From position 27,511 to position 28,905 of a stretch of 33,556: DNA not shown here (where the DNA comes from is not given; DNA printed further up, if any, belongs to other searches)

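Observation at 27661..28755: Uncharacterised P-loop-like protein locked into the arg operon: candidate non-orthologous N-acyl-glutamate synthase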

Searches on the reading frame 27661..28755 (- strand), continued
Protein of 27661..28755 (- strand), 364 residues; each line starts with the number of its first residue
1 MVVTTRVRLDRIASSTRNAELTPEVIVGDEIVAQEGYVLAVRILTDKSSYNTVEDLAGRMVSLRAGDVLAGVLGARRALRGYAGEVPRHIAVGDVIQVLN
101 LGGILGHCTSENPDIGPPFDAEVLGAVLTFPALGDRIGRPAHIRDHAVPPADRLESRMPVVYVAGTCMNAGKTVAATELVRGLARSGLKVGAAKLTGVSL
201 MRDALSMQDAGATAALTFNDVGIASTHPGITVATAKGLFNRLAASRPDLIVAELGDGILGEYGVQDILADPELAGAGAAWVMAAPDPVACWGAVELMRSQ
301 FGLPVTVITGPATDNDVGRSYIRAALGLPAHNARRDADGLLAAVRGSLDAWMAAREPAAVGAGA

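Call 32: find_encoding_contigs(protein=P0213, flank=8000, max_places=3)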
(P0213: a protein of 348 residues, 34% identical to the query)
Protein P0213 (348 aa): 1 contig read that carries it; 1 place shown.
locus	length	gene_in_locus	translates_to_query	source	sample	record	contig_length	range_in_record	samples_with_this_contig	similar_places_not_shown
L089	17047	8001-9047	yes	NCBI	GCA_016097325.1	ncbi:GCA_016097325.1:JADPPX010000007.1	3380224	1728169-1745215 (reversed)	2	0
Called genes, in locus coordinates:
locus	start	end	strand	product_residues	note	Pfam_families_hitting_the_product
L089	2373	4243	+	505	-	PF01476:LysM, PF23577:LysM_RLK (faint), PF01476:LysM (weak)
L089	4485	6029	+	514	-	PF12796:Ank_2 (faint), PF13857:Ank_5 (faint), PF13606:Ank_3 (faint), PF00023:Ank (faint), PF13637:Ank_4 (faint)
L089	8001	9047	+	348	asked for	-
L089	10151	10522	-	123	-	-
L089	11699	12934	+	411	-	PF07992:Pyr_redox_2, PF00070:Pyr_redox (weak)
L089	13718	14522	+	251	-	PF03067:LPMO_10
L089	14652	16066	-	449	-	PF03583:LIP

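Call 33: predict_structure(alignment_id=A1)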
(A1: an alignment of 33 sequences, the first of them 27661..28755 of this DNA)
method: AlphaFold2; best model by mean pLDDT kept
length: 364 residues; sequences in the alignment: 33
mean_pLDDT: 96.1   pTM: 0.92
mean pLDDT of the five models: 96.1, 95.5, 95.5, 95.3, 95.1
residues with pLDDT >= 90: 337; 70-90: 21; 50-70: 5; < 50: 1
segments of 3 or more residues with pLDDT < 50: none
pLDDT, mean of each block of 10 residues (from residue 1): 91 97 98 98 96 97 98 94 97 98 97 92 98 92 97 95 97 98 98 96 97 98 96 98 97 96 98 98 98 98 98 98 98 98 98 84 57
secondary structure, 60 per line:
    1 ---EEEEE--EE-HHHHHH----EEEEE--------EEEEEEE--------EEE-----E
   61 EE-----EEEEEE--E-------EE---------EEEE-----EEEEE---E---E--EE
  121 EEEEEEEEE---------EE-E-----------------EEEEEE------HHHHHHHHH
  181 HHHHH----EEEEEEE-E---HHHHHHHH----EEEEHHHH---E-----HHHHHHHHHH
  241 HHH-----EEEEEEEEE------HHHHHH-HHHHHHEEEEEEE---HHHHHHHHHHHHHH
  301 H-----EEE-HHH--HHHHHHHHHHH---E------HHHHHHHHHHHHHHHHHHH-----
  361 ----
elements in order: E4-8 H14-19 E24-28 E37-43 E52-54 E60-62 E68-73 E95-98 E104-108 E119-129 E160-165 H172-185 E190-196 H202-209 E214-217 H218-221 H231-243 E249-257 H264-269 H271-276 E277-283 H287-301 E307-309 H316-326 H337-355

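Call 35: find_encoding_contigs(protein=P0258, flank=8000, max_places=3)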
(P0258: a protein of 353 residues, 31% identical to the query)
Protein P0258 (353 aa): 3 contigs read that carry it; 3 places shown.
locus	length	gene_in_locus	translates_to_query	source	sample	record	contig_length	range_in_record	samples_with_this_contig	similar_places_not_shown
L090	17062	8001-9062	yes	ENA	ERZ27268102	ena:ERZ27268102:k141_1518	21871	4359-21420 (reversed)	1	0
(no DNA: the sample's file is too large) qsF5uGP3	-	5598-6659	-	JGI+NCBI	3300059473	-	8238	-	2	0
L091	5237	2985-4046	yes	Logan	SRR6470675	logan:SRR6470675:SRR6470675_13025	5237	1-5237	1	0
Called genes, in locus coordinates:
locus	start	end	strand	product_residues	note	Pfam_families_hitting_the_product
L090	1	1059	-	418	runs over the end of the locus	-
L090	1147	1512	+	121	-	-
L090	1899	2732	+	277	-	PF00117:GATase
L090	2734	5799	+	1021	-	PF25596:CPSase_L_D1, PF02786:CPSase_L_D2, PF02787:CPSase_L_D3, PF25596:CPSase_L_D1, PF02222:ATP-grasp (weak), PF02655:ATP-grasp_3, PF02786:CPSase_L_D2, PF07478:Dala_Dala_lig_C (weak), +2 more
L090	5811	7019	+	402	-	PF00764:Arginosuc_synth, PF03054:tRNA_Me_trans (faint), PF06508:QueC (weak), PF20979:Arginosuc_syn_C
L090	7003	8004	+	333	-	PF02729:OTCace_N, PF00185:OTCace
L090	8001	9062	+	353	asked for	-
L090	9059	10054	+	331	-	PF01118:Semialdhyde_dh, PF22698:Semialdhyde_dhC_1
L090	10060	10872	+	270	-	PF00696:AA_kinase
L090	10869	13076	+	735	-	PF24827:AstE_AspA_cat, PF00206:Lyase_1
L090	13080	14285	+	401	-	PF00202:Aminotran_3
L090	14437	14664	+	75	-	-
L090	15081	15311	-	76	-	PF12762:DDE_Tnp_IS1595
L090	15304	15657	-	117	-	-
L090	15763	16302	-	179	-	PF21711:DCTN5, PF25087:GMPPB_C (faint), PF25084:LbH_EIF2B (weak), PF00132:Hexapep (weak), PF14602:Hexapep_2 (weak)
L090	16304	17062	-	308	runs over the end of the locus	PF00696:AA_kinase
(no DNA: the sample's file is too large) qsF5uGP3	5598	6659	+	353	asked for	-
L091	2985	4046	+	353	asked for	-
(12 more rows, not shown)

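Call 36: find_encoding_contigs(protein=P0209, flank=8000, max_places=3)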
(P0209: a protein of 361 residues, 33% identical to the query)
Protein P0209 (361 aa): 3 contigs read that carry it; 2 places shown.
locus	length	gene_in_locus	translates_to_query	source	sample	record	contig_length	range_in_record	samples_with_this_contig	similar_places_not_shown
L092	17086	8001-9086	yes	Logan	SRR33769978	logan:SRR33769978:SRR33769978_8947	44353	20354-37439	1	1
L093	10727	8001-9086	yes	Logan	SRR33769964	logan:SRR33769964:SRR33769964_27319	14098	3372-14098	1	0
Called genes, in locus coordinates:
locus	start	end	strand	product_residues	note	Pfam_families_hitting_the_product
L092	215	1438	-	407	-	PF14622:Ribonucleas_3_3, PF00636:Ribonuclease_3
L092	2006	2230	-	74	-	-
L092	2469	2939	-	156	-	-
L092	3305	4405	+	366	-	-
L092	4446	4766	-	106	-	-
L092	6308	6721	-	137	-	PF25871:HTH_76, PF17733:KPWE_dom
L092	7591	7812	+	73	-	-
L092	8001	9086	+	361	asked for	-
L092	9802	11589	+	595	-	PF00481:PP2C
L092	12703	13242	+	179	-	-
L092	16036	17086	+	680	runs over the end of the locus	PF15456:Uds1, PF24161:CCDC39, PF25078:DUF7801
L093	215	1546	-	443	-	PF14622:Ribonucleas_3_3, PF00636:Ribonuclease_3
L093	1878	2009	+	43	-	PF08293:MRP-S33 (weak)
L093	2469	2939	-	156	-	-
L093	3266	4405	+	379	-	-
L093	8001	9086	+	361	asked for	-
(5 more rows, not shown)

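Call 37: fold_search(model_id=the predicted structure, library=pdb)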
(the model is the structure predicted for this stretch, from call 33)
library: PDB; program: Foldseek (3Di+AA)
matches with E <= 10: 1552; with E <= 0.001: 155
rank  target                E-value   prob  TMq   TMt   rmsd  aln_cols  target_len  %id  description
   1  1jpn_B                4.4e-06  1.00  0.38  0.46  10.6       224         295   14  GMPPNP Complex of SRP GTPase NG Domain (released 2002-02-02)
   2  4ak9_A                8.8e-06  1.00  0.36  0.43  11.0       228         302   14  Structure of chloroplast FtsY from Physcomitrella patens (released 2013-01-16)
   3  7o9g                  1.3e-05  1.00  0.38  0.46   7.6       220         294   14  Escherichia coli Ffh in complex with ppGpp (released 2022-02-02)
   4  7o9i                  1.4e-05  1.00  0.36  0.45   6.9       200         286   17  Escherichia coli Ffh in complex with pppGpp (released 2022-02-02)
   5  2og2                  2.1e-05  1.00  0.36  0.42   6.0       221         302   14  Crystal structure of chloroplast FtsY from Arabidopsis thaliana (released 2007-12-11)
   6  5gaf_i                2.9e-05  1.00  0.35  0.33  10.0       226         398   14  RNC in complex with SRP (released 2016-02-03)
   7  6fqd_B                3.5e-05  1.00  0.33  0.42  11.6       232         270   15  Escherichia Coli Signal Recognition Particle Receptor FtsY NGdN1 (released 2018-05-09)
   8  2iy3_A                3.7e-05  1.00  0.38  0.33  10.3       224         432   14  Structure of the E. Coli Signal Regognition Particle (released 2006-11-02)
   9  6dlx_A                3.7e-05  1.00  0.35  0.41  11.3       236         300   16  FtsY-NG domain bound to fragment 3. (released 2018-08-22)
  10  3of5_B                3.9e-05  1.00  0.35  0.54   6.0       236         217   15  Crystal Structure of a Dethiobiotin Synthetase from Francisella tularensis subsp. tularensis SCHU S4 (released 2011-02-02)
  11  5auq_G                4.2e-05  1.00  0.37  0.55   4.7       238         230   16  Crystal structure of ATPase-type HypB in the nucleotide free state (released 2015-06-24)
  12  4lc1_A                4.2e-05  1.00  0.38  0.43   5.9       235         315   16  MeaB, A Bacterial Homolog of MMAA, Bound to GDP and crystallized in the presence of GDP and [AlF4]- (released 2013-09-25)
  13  1ffh                  4.7e-05  1.00  0.37  0.46  10.3       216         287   15  N AND GTPASE DOMAINS OF THE SIGNAL SEQUENCE RECOGNITION PROTEIN FFH FROM THERMUS AQUATICUS (released 1997-12-31)
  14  1dts                  5.0e-05  1.00  0.33  0.50   5.2       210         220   18  CRYSTAL STRUCTURE OF AN ATP DEPENDENT CARBOXYLASE, DETHIOBIOTIN SYNTHASE, AT 1.65 ANGSTROMS RESOLUTION (released 1995-04-20)
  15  2c03_A                5.4e-05  1.00  0.39  0.47  10.1       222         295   13  GDP COMPLEX OF SRP GTPASE FFH NG DOMAIN (released 2007-02-13)
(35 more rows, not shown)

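Call 39: search_protein_families(library=pfam, alignment_id=A1, max_evalue=0.01)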
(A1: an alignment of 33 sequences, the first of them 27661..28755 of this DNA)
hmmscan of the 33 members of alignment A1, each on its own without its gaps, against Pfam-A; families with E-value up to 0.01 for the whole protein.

A. member 1, window:27661-28755:- (364 aa): 2 families
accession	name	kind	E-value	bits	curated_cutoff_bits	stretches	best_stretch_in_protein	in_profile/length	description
PF07755.17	DUF1611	-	0.00071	19.5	25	1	155-194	9-48/201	Domain of unknown function (DUF1611_C) P-loop domain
PF03205.20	MobB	-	0.0029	18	26.6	1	167-253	7-97/133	Molybdopterin guanine dinucleotide synthesis protein B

B. families by the number of members that match (of 33 scanned): 5 families
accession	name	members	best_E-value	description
PF03205.20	MobB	10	4.2e-05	Molybdopterin guanine dinucleotide synthesis protein B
PF01656.29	CbiA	9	4.8e-06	CobQ/CobB/MinD/ParA nucleotide binding domain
PF07755.17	DUF1611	8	0.00028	Domain of unknown function (DUF1611_C) P-loop domain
PF13500.12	AAA_26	3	0.00069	AAA domain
PF02492.25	cobW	1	0.0013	CobW/HypB/UreG, nucleotide-binding domain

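Call 44: list_cluster_members(proteins=[P0121, P0123, P0124, P0127, P0128, P0129, P0131, P0132, P0136, P0147])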
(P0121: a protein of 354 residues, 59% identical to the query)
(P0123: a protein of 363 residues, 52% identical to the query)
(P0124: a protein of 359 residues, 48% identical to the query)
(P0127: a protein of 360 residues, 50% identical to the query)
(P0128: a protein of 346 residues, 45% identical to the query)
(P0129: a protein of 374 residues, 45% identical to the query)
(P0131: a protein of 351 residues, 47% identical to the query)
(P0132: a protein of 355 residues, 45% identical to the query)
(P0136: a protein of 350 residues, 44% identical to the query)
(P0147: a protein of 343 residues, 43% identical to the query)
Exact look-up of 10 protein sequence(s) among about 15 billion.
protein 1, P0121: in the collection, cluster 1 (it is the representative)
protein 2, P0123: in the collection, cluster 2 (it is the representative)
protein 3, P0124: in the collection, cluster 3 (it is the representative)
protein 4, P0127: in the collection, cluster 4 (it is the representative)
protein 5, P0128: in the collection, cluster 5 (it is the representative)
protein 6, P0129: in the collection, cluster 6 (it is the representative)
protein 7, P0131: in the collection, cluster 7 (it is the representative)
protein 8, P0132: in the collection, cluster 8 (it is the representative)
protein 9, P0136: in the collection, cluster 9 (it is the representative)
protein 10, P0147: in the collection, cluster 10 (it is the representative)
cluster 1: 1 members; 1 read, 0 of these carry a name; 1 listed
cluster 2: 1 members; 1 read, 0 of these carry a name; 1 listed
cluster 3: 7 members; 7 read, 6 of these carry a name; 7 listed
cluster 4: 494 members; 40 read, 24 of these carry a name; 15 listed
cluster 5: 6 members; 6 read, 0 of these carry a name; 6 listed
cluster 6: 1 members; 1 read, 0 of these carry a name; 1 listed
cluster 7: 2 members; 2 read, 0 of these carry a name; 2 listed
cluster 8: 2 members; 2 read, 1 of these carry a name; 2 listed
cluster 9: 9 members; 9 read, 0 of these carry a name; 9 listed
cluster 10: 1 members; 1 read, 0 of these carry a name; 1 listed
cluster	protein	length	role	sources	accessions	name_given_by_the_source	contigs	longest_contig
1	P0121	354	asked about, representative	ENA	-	-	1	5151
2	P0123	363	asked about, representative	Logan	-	-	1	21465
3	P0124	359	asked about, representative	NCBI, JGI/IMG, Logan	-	hypothetical protein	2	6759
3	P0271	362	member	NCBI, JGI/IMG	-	hypothetical protein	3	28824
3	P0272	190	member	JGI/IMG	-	hypothetical protein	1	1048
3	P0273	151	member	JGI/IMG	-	hypothetical protein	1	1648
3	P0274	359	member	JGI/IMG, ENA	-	hypothetical protein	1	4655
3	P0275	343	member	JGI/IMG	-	hypothetical protein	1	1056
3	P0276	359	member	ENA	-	-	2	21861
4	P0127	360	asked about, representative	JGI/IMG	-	hypothetical protein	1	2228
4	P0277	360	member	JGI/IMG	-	hypothetical protein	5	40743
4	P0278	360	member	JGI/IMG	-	hypothetical protein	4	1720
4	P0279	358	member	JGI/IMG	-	hypothetical protein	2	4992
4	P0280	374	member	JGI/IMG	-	hypothetical protein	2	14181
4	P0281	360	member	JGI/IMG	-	hypothetical protein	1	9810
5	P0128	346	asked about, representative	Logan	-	-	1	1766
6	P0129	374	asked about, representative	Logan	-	-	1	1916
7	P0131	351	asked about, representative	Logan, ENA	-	-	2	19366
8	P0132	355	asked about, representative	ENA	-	-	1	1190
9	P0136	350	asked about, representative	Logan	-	-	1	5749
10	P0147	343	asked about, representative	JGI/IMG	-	-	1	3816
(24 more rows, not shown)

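Call 48: find_homologous_proteins(query=A2, max_evalue=1e-10)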
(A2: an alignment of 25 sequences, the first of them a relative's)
Query A2 (25 sequences) (359 aa, profile of the alignment): 3056 proteins with E <= 1e-10 among 8000 candidates; the best 120 are listed.
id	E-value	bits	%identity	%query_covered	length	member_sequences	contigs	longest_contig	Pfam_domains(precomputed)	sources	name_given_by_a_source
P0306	9.3e-133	461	43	99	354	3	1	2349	-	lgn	-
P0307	4.3e-132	458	44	99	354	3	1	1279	-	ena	-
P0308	1.1e-131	457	47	96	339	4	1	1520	-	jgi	jgi:hypothetical protein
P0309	5.5e-131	455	44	97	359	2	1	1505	-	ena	-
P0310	7.5e-131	454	45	99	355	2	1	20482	-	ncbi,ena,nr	ncbi:MAG TPA: hypothetical protein VE007_06155 [Thermoanaerobaculia bacterium]|nr:hypothetical prote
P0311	1.1e-130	454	45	97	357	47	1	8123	-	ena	-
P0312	1.2e-130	454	46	97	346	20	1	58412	-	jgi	jgi:hypothetical protein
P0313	1.2e-130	454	44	97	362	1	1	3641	-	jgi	jgi:hypothetical protein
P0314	2.3e-130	453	46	97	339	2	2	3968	-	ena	-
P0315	2.7e-130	452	47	97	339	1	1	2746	-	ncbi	-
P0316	4.5e-130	452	47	97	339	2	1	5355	-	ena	-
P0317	4.9e-130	452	44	96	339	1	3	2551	-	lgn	-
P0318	5.1e-130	452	47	97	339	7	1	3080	-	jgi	jgi:hypothetical protein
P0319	5.2e-130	451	48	97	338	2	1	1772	-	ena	-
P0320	8.9e-130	451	46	97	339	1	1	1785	-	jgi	-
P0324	1.7e-129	450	46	96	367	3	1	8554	-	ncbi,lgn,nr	ncbi:MAG: hypothetical protein L0216_20875 [Planctomycetales bacterium]|nr:hypothetical protein [Pla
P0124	7.4e-127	441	100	100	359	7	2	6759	-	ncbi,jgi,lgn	jgi:hypothetical protein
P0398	6.7e-126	438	53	97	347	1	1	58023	-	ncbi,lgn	ncbi:MAG: hypothetical protein ACOZNI_32440 [Myxococcota bacterium]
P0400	6.7e-126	438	38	99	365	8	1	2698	PF07755.18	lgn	-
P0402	7.1e-126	438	39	98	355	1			PF07755.18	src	-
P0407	8.8e-126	438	49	97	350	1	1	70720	-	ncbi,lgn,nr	ncbi:MAG: hypothetical protein Q8T11_01790 [Elusimicrobiota bacterium]|nr:hypothetical protein [Elus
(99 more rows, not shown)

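Call 54: search_solved_structures(query=P0400, max_evalue=10, show_alignments=5)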
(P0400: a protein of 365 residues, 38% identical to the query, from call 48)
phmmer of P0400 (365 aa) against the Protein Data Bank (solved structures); distinct sequences matched with E-value up to 10: 3.
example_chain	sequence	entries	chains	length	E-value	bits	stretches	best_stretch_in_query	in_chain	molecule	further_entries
7osv_A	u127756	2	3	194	0.23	14.2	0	279-312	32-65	DeNovoTIM6-SB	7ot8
3tqg_A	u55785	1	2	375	0.71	12.6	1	211-293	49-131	2-methylcitrate synthase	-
6z2i_A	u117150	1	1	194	1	12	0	280-311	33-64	de novo designed TIM barrel DeNovoTIM6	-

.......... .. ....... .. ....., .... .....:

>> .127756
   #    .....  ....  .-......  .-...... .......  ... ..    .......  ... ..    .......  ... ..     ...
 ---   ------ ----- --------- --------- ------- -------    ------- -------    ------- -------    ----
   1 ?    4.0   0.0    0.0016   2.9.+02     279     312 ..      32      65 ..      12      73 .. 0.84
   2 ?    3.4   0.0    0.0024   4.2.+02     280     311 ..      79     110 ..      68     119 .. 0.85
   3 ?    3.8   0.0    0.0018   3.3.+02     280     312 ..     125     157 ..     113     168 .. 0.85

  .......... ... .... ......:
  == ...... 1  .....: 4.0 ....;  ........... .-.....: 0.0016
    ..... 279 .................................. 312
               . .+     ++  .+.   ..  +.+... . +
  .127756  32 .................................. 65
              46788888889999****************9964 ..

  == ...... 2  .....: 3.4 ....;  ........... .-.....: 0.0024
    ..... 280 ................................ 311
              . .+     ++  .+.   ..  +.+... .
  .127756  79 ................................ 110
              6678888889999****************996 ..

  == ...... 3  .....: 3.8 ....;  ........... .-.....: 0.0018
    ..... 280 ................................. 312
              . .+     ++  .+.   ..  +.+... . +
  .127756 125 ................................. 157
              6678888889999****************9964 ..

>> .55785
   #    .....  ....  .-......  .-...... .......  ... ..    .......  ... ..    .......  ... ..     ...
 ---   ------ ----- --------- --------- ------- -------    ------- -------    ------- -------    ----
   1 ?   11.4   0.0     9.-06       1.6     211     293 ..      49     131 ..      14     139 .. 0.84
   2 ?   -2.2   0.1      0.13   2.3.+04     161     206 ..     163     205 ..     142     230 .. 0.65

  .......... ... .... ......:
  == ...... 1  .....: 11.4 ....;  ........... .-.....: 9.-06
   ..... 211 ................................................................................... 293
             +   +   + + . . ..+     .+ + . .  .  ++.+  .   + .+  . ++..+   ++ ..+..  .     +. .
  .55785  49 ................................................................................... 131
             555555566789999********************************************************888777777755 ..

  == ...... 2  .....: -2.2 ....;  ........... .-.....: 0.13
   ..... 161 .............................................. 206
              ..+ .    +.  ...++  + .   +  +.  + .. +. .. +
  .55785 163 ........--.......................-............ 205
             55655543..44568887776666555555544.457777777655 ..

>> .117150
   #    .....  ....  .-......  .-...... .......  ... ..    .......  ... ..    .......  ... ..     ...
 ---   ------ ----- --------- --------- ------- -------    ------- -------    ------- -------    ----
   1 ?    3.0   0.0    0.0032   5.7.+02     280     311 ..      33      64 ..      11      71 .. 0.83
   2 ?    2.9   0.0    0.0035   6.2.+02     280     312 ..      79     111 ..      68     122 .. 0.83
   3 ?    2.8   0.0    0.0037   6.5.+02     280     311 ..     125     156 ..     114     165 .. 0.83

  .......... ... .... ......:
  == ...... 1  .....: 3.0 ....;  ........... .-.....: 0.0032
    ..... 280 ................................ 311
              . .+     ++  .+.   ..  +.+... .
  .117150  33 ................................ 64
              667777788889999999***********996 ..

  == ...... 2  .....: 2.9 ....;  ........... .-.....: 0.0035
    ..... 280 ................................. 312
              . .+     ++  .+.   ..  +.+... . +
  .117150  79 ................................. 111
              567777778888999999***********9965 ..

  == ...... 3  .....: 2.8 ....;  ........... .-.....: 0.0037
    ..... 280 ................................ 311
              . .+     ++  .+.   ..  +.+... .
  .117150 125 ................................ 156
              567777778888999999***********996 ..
